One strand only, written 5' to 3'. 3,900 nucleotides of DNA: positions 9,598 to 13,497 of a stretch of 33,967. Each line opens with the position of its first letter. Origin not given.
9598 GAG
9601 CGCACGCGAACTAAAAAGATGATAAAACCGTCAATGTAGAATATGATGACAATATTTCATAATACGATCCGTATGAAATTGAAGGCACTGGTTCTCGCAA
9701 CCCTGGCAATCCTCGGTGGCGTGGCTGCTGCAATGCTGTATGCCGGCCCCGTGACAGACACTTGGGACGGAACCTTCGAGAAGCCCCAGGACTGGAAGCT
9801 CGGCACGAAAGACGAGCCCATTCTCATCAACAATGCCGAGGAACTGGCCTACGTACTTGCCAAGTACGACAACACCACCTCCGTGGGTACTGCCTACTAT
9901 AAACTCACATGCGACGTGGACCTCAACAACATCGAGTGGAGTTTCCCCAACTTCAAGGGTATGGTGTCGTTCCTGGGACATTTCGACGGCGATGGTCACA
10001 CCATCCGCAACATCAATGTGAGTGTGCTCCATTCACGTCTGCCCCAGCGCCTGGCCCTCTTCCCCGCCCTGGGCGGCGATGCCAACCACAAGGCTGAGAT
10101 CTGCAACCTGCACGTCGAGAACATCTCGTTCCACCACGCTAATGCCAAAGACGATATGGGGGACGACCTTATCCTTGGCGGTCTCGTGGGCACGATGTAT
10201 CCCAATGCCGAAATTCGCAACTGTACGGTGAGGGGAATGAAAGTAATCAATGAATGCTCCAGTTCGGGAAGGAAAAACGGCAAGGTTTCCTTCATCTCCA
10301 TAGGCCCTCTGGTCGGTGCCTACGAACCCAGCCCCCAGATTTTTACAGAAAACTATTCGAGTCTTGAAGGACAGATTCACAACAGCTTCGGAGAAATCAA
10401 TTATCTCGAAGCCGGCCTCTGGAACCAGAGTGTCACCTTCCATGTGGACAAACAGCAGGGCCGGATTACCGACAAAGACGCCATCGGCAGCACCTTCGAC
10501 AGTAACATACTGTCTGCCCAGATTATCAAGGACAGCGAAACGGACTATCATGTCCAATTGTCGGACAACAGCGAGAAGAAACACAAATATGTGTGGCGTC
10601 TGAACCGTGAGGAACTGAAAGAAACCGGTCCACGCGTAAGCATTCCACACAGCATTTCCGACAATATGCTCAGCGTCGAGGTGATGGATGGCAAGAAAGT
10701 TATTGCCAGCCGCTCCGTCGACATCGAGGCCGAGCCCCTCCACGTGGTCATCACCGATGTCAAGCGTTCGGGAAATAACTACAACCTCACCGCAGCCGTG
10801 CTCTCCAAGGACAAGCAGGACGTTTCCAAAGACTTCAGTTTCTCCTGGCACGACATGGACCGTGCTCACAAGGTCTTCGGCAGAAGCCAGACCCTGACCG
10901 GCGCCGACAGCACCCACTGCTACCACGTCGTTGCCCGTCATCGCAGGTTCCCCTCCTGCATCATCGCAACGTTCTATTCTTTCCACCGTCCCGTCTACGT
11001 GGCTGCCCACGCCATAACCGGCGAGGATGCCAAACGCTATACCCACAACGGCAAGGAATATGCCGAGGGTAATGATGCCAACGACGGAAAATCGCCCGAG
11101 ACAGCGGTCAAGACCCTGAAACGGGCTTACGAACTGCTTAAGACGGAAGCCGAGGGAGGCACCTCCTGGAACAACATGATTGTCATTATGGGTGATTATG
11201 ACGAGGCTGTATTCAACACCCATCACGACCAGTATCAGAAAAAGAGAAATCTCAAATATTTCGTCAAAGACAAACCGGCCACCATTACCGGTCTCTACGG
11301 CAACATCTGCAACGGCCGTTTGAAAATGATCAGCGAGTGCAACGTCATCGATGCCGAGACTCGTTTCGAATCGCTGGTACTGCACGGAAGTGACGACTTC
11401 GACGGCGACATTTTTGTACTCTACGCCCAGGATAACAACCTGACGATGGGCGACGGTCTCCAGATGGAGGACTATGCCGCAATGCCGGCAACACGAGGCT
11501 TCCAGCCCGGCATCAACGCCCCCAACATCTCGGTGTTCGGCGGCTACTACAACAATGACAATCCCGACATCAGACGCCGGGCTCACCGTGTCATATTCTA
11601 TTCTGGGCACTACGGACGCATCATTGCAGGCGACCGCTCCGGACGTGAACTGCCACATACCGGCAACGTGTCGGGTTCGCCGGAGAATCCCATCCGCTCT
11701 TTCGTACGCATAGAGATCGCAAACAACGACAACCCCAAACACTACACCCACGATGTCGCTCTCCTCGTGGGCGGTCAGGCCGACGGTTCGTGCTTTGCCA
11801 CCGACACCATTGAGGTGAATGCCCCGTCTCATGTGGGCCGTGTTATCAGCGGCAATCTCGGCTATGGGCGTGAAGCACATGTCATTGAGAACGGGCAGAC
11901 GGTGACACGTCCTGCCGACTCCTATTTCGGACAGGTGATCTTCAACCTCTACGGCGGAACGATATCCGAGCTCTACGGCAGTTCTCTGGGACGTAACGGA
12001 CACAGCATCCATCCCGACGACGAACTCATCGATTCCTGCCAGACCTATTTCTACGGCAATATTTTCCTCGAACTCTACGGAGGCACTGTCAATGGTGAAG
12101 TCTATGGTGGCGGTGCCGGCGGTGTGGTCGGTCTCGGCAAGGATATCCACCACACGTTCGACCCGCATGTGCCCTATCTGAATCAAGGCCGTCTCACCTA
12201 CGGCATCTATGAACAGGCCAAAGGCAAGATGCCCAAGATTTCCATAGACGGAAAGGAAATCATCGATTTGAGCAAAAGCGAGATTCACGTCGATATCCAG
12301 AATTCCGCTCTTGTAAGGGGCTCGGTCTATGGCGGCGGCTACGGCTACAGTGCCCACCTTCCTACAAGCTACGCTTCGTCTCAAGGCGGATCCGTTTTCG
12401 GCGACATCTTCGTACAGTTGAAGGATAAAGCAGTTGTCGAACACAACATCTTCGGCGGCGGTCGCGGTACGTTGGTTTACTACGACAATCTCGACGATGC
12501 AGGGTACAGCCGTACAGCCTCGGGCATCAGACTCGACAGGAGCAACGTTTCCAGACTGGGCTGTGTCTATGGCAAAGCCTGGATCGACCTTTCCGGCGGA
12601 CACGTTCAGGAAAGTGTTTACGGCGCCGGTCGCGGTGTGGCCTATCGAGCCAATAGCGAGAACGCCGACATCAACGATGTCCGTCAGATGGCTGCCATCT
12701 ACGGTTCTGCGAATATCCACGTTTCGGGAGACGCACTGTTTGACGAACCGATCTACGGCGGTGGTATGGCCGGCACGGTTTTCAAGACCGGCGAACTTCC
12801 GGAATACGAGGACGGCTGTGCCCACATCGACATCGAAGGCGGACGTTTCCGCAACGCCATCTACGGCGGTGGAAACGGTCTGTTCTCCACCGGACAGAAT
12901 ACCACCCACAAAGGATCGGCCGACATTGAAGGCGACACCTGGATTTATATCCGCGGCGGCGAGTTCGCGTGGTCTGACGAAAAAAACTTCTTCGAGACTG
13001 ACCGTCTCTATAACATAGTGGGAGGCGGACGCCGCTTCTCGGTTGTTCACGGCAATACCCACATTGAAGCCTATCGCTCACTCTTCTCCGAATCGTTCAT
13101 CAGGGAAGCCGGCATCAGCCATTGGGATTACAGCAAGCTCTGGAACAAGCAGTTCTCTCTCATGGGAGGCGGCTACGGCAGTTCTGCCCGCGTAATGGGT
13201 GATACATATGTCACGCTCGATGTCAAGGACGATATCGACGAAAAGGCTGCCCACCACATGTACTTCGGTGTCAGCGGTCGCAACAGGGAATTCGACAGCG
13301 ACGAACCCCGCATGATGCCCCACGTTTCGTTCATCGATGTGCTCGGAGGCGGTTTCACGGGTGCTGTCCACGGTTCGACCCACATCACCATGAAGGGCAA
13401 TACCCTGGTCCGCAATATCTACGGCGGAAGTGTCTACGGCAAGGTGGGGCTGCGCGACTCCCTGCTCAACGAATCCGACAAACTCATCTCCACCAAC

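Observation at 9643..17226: Orphan 7.6-kb gene for a giant Gly-turn repeat protein with its own promoter and terminator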

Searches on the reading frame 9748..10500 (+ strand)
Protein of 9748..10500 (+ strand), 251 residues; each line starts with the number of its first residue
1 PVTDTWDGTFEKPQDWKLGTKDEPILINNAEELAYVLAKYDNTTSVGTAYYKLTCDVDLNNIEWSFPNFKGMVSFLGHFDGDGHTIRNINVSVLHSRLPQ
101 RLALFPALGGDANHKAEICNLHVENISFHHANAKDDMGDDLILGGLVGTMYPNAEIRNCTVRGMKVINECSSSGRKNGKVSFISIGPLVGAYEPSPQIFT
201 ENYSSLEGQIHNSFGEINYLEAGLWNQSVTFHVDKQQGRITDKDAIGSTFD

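Call 53: search_protein_families(library=pfam, proteins=[window:9748-10500:+], max_evalue=10)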
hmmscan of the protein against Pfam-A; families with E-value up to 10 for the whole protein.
window:9748-10500:+ (251 aa): 1 family
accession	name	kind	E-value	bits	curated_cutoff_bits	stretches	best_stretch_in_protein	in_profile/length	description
PF07581.17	Glug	-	0.0047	17.7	20.5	1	143-166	5-27/28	The GLUG motif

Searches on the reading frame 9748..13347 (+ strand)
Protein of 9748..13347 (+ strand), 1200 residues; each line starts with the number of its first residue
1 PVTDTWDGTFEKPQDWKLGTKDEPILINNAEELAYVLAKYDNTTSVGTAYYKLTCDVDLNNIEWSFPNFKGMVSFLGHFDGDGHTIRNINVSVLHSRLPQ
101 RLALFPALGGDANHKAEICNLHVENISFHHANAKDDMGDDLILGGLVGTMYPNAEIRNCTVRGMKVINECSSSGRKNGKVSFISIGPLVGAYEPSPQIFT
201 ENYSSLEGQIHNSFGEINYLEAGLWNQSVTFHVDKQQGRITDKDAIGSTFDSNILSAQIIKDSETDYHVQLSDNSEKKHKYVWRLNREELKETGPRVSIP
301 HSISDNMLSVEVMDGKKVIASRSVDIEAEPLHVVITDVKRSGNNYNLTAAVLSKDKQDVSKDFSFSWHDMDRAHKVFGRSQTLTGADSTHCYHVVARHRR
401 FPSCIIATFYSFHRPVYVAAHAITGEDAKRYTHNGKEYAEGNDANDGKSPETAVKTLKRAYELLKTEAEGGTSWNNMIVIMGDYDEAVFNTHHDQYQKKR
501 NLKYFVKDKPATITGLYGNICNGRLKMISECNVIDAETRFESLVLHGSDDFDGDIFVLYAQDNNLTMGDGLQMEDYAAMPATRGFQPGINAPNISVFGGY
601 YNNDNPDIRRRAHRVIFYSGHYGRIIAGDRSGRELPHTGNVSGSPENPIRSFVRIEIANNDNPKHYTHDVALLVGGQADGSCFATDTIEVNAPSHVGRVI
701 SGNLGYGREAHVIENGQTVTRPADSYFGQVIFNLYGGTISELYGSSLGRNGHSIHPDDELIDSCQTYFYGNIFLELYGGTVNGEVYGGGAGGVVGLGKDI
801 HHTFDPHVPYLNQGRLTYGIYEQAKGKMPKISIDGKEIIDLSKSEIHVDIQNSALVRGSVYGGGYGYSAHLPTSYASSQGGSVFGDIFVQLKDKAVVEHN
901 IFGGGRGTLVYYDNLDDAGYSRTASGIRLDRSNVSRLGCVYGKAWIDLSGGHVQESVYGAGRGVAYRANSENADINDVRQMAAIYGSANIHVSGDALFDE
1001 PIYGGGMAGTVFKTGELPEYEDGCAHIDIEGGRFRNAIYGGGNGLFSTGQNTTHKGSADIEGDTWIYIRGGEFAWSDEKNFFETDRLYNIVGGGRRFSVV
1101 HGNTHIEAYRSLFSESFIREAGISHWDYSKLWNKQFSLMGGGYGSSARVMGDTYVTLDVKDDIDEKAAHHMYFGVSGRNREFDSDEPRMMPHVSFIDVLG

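Call 46: predict_structure(alignment_id=A2)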
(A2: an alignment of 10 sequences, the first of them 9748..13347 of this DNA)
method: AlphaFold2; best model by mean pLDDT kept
length: 1200 residues; sequences in the alignment: 10
mean_pLDDT: 71.4   pTM: 0.66
mean pLDDT of the five models: 71.4, 68.1, 66.5, 66.3, 63.5
residues with pLDDT >= 90: 175; 70-90: 554; 50-70: 269; < 50: 202
segments of 3 or more residues with pLDDT < 50: 1-17, 63-72, 133-137, 171-179, 197-206, 220-226, 228-253, 439-455, 493-499, 660-664, 750-764, 868-878, 910-929, 969-976, 1016-1020, 1048-1052, 1128-1131, 1173-1184
pLDDT, mean of each block of 10 residues (from residue 1): 27 45 74 67 60 82 45 72 84 63 80 77 83 52 83 80 72 45 75 53 49 66 46 37 26 59 80 71 81 81 69 74 69 84 88 77 88 83 87 82 72 73 60 55 42 55 72 79 63 47 66 77 67 81 73 70 84 74 59 84 71 86 86 70 85 82 60 84 91 86 70 74 81 92 73 44 63 94 85 56 63 80 78 79 88 93 68 42 87 94 78 40 39 67 92 94 65 52 89 93 90 61 89 93 68 68 93 76 66 89 91 82 58 70 84 84 55 42 52 65
secondary structure, 60 per line:
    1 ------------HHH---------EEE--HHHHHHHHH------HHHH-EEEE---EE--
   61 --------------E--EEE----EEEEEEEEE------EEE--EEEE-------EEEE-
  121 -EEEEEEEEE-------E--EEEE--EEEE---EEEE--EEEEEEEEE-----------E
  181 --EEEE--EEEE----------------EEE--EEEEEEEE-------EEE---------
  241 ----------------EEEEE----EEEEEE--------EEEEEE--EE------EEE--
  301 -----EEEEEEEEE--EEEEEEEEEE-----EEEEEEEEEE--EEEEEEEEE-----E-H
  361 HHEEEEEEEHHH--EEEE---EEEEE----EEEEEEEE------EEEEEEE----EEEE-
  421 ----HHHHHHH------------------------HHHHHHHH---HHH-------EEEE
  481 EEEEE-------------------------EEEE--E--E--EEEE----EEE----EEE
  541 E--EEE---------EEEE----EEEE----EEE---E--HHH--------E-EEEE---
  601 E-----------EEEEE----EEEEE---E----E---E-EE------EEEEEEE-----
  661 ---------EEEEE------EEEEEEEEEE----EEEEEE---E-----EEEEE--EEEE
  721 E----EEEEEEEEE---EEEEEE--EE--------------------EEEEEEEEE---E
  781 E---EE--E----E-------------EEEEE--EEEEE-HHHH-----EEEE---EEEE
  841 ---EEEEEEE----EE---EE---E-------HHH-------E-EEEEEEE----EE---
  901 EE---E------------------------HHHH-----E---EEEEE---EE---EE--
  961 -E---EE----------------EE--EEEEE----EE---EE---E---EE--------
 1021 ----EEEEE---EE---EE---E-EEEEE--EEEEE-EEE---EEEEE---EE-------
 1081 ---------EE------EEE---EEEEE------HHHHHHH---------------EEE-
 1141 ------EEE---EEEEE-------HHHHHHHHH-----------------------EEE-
elements in order (helices of 4 or more, strands of 3 or more residues): E25-27 H30-38 H45-48 E50-53 E78-80 E85-93 E100-102 E105-108 E116-119 E122-130 E141-144 E147-150 E154-157 E160-168 E183-186 E189-192 E209-211 E214-221 E229-231 E257-261 E266-271 E280-285 E296-298 E306-314 E317-326 E332-341 E344-352 E363-369 E375-378 E382-386 E391-398 E405-411 E416-419 H425-431 H456-463 E477-485 E511-514 E523-526 E531-533 E538-541 E544-546 E556-559 E564-567 E572-574 E594-597 E613-617 E622-626 E649-655 E670-674 E681-690 E695-700 E710-714 E717-721 E726-734 E738-743 E768-776 E808-812 E815-819 H821-824 E830-833 E837-840 E844-850 E885-891 H931-934 E944-948 E988-992 E1025-1029 E1045-1049 E1052-1056 E1058-1060 E1064-1068 E1098-1100 E1104-1108 H1115-1121 E1137-1139 E1147-1149 E1153-1157 H1165-1173 E1197-1199

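Call 49: fold_search(model_id=the predicted structure, library=pdb)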
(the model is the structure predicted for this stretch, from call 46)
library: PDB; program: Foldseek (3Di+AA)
matches with E <= 10: 924; with E <= 0.001: 0
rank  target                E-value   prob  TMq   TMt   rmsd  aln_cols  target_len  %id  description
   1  1axi_B                1.1e-03  1.00  0.07  0.28  12.2       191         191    6  STRUCTURAL PLASTICITY AT THE HGH:HGHBP INTERFACE (released 1998-01-28)
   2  7z0l_B                1.1e-03  1.00  0.07  0.17  11.6       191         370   12  IL-27 signalling complex (released 2022-07-27)
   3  2aew_A                1.5e-03  1.00  0.07  0.30  11.8       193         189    6  A model for growth hormone receptor activation based on subunit rotation within a receptor dimer (released 2005-11-01)
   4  6e57_A                1.6e-03  0.99  0.05  0.14  16.4       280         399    9  Bacteroides ovatus mixed-linkage glucan utilization locus (MLGUL) SGBP-B in complex with mixed-linkage heptasaccharide (released 2019-05-29)
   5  6e57_D                2.2e-03  1.00  0.06  0.15  14.1       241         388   10  Bacteroides ovatus mixed-linkage glucan utilization locus (MLGUL) SGBP-B in complex with mixed-linkage heptasaccharide (released 2019-05-29)
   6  8vse_A                2.6e-03  1.00  0.07  0.18  12.5       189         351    7  Cryo-EM structure of human CD45 extracellular region in complex with adenoviral protein E3/49K (released 2024-11-06)
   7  1hwh_B                3.0e-03  1.00  0.07  0.29  11.2       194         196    7  1:1 COMPLEX OF HUMAN GROWTH HORMONE MUTANT G120R WITH ITS SOLUBLE BINDING PROTEIN (released 1997-11-19)
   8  9flw_A                3.3e-03  1.00  0.07  0.14  10.6       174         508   11  CryoEM structure of the fragment-6 (3571-4078) in the grappling hook protein A (GhpA) in the bacterium Aureispira sp.  (released 2024-10-16)
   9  9flu_A                3.6e-03  0.99  0.07  0.18  17.7       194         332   15  CryoEM structure of the fragment-1 (3402-3733) in the grappling hook protein A (GhpA) in the bacterium Aureispira sp.  (released 2024-10-16)
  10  9fls_A                4.8e-03  0.99  0.07  0.17  11.7       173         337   14  CryoEM structure of the fragment-3 (2061-2397) in the grappling hook protein A (GhpA) in the bacterium Aureispira sp.  (released 2024-10-16)
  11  6e57_C                5.2e-03  0.99  0.06  0.15  15.5       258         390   10  Bacteroides ovatus mixed-linkage glucan utilization locus (MLGUL) SGBP-B in complex with mixed-linkage heptasaccharide (released 2019-05-29)
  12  1a22_B                6.9e-03  0.99  0.07  0.28  11.7       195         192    6  HUMAN GROWTH HORMONE BOUND TO SINGLE RECEPTOR (released 1998-04-29)
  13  5fn6                  7.2e-03  1.00  0.07  0.26  11.4       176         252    7  Crystal structure of human CD45 extracellular region, domains d1-d3 (released 2016-03-23)
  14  1hwg_B                7.5e-03  1.00  0.07  0.29  11.4       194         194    7  1:2 COMPLEX OF HUMAN GROWTH HORMONE WITH ITS SOLUBLE BINDING PROTEIN (released 1997-11-19)
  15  9g8b_A                8.2e-03  0.96  0.07  0.18  19.1       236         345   10  CryoEM structure of the fragment-2 (2892-3236) in the grappling hook protein A (GhpA) in the bacterium Aureispira sp.  (released 2024-10-16)
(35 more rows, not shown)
